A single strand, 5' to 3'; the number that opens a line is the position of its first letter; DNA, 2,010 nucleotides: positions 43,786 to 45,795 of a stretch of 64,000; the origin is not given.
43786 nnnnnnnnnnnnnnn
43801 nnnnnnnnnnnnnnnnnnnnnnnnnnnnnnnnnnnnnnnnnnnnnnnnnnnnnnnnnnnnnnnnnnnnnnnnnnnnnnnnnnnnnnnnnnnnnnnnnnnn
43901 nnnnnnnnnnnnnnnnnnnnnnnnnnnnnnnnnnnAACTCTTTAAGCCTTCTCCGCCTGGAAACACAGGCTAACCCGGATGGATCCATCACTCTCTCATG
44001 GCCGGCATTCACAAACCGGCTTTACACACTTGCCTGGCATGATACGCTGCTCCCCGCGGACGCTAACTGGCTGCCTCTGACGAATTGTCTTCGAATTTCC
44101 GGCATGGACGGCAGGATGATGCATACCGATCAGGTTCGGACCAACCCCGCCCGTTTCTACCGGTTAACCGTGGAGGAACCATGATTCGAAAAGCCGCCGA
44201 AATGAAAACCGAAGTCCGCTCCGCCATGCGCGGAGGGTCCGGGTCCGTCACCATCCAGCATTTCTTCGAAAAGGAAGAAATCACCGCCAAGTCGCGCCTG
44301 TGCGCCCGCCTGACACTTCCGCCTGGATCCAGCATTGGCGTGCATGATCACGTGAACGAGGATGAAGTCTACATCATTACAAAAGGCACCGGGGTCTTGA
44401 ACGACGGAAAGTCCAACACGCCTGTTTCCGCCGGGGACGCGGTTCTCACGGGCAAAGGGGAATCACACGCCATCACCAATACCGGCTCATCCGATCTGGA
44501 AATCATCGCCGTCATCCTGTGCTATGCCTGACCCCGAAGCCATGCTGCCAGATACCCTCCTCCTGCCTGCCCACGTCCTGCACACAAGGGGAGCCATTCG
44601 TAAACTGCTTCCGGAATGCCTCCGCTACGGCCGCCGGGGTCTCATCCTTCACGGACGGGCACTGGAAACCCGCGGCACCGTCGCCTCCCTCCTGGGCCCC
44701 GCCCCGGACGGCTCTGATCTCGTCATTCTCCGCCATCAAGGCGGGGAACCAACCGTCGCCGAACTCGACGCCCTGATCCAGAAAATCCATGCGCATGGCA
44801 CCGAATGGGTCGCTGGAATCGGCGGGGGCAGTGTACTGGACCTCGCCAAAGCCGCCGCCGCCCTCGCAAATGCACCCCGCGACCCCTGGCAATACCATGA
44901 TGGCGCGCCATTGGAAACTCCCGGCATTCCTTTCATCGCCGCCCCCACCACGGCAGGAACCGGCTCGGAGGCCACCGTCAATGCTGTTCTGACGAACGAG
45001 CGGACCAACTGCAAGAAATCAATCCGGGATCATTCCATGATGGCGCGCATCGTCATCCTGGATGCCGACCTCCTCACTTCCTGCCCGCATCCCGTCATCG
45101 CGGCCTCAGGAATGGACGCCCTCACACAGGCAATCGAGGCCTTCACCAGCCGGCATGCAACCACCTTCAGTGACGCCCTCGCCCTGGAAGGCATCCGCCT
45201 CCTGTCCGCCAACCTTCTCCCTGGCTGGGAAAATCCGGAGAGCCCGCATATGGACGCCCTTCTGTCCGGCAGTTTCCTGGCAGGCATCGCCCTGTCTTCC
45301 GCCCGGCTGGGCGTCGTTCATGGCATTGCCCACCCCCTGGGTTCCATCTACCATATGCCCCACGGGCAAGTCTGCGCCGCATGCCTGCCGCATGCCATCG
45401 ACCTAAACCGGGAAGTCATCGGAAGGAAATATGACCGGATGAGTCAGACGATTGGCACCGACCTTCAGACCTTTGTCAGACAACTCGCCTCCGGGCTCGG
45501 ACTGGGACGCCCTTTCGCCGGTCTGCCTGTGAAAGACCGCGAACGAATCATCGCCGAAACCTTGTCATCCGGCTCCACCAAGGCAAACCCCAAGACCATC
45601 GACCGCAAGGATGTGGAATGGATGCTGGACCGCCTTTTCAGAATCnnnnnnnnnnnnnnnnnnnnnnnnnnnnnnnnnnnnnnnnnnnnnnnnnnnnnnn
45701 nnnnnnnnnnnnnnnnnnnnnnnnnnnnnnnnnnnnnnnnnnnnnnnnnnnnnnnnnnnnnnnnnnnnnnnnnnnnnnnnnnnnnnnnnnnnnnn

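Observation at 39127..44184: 1.68-kaa secreted S8 peptidase with about 1,300 aa of non-catalytic C-terminal domains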

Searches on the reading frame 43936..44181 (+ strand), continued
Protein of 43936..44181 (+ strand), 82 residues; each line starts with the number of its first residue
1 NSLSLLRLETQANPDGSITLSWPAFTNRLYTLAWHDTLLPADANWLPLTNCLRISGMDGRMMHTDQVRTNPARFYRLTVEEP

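Call 89: find_encoding_contigs(protein=P0198, flank=8000, max_places=1)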
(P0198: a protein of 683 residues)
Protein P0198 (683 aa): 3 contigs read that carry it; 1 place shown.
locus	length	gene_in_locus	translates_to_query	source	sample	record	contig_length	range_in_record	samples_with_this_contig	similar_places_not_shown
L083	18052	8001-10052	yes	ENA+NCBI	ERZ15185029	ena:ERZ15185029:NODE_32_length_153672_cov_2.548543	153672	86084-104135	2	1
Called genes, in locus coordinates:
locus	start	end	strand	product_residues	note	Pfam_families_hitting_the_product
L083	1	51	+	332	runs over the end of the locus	PF01408:GFO_IDH_MocA, PF03435:Sacchrp_dh_NADP (faint), PF22725:GFO_IDH_MocA_C3, PF02894:GFO_IDH_MocA_C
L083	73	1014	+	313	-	PF01073:3Beta_HSD, PF01370:Epimerase, PF02719:Polysacc_synt_2 (weak), PF04321:RmlD_sub_bind, PF07993:NAD_binding_4 (faint), PF16363:GDP_Man_Dehyd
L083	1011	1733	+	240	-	PF00483:NTP_transferase, PF12804:NTP_transf_3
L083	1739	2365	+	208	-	PF12710:HAD (weak), PF00702:Hydrolase, PF13419:HAD_2 (weak), PF13242:Hydrolase_like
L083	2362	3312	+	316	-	PF00535:Glycos_transf_2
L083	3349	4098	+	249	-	PF05050:Methyltransf_21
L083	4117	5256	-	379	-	PF13439:Glyco_transf_4, PF13579:Glyco_trans_4_4, PF00534:Glycos_transf_1, PF13692:Glyco_trans_1_4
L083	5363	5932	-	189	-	-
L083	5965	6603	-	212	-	PF02525:Flavodoxin_2, PF03358:FMN_red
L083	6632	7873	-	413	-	PF00069:Pkinase, PF07714:PK_Tyr_Ser-Thr, PF03109:ABC1 (faint), PF07387:Seadorna_VP7 (weak)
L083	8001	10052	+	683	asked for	PF07602:DUF1565 (faint), PF22842:Pel9A-like_beta_helix, PF05048:NosD (faint), PF13229:Beta_helix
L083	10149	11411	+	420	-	PF00180:Iso_dh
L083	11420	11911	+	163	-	PF01467:CTP_transf_like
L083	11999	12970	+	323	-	PF01073:3Beta_HSD, PF01370:Epimerase, PF04321:RmlD_sub_bind (weak), PF07993:NAD_binding_4 (faint), PF16363:GDP_Man_Dehyd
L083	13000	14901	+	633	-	PF00924:MS_channel_2nd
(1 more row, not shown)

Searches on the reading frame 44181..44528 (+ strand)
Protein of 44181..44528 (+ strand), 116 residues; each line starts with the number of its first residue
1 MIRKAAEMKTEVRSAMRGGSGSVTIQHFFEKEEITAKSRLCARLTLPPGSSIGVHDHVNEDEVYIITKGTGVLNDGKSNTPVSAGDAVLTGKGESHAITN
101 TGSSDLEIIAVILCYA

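Call 50: search_protein_families(library=ncbifam, proteins=[window:44181-44528:+], max_evalue=0.001)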
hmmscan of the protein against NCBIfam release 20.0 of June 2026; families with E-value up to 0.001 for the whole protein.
window:44181-44528:+ (116 aa): 2 families
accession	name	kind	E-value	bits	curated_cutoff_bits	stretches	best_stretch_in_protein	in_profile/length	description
TIGR01479.1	GMP_PMI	equivalog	6.4e-06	25.2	372.95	1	41-111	377-447/467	mannose-1-phosphate guanylyltransferase/mannose-6-phosphate isomerase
NF049940.1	MandnitrLy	equivalog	9.7e-06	25.4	140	1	14-110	12-106/130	(R)-mandelonitrile lyase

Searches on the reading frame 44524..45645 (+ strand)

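Call 8: search_protein_families(library=pfam, proteins=[window:44524-45645:+], max_evalue=0.001)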
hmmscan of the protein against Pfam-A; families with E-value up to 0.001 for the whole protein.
window:44524-45645:+ (374 aa): 3 families
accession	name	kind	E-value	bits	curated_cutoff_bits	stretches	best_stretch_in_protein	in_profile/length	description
PF00465.25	Fe-ADH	-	1.7e-35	122.6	31.3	1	15-180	1-167/168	Iron-containing alcohol dehydrogenase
PF25137.1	ADH_Fe_C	-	1.1e-33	117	27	1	193-370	2-192/194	Fe-containing alcohol dehydrogenase family, C-terminal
PF13685.12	Fe-ADH_2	-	1.2e-07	32.3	28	1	63-118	46-100/149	Iron-containing alcohol dehydrogenase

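Call 50: search_protein_families(library=ncbifam, proteins=[window:44524-45645:+], max_evalue=0.001)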
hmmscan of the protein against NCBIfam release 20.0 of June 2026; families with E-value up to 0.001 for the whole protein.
window:44524-45645:+ (374 aa): 17 families
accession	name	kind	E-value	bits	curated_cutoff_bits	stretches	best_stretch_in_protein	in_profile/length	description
TIGR02638.1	lactal_redase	equivalog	7.3e-58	196.2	523.15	1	14-319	6-316/379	lactaldehyde reductase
NF007911.0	PRK10624.1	equivalog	2.8e-53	181.3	537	1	20-316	13-312/382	lactaldehyde reductase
NF041833.1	Fe_ADH_ErcA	equivalog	7.4e-50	170.1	550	1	75-317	70-313/382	alcohol dehydrogenase-like regulatory protein ErcA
NF010378.0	PRK13805.1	equivalog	1.2e-47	162.3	951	1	14-327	461-788/872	bifunctional acetaldehyde-CoA/alcohol dehydrogenase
NF050025.1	SulfAcetaldRedSarD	equivalog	4.4e-45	154.2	700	1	19-316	12-312/385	sulfoacetaldehyde reductase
NF011998.0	PRK15454.1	equivalog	1.1e-44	152.8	556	1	62-309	76-324/395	ethanolamine utilization ethanol dehydrogenase EutG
NF058672.1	4HyButDHCUPNE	equivalog_domain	9.4e-43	146.8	500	1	19-370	11-376/378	4-hydroxybutyrate dehydrogenase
NF053866.1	CholDhdGbsBBac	equivalog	4e-41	140.9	550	1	11-319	11-325/392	choline dehydrogenase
NF007363.0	PRK09860.1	equivalog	7.6e-41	140.5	581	1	65-314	59-311/383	L-threonine dehydrogenase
TIGR03405.1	Phn_Fe-ADH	equivalog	1.1e-34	119.8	423.7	1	63-348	48-345/355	iron-containing alcohol dehydrogenase PsrA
TIGR04266.1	NDMA_methanol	equivalog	5.5e-20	71.6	625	1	78-317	83-325/420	NDMA-dependent methanol dehydrogenase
NF041822.1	daptide_DH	equivalog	1.5e-16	60.3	300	1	74-224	38-193/363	daptide-type RiPP biosynthesis dehydogenase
NF011717.0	PRK15138.1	equivalog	4.2e-15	55.7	645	1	12-226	6-222/387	alcohol dehydrogenase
NF006941.0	PRK09423.1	subfamily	6.5e-10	38.4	336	1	15-117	8-109/367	glycerol dehydrogenase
NF047954.1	PrpdilGlycDhGldA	equivalog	5.6e-07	29.1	700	1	66-118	59-110/365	bifunctional L-1,2-propanediol dehydrogenase/glycerol dehydrogenase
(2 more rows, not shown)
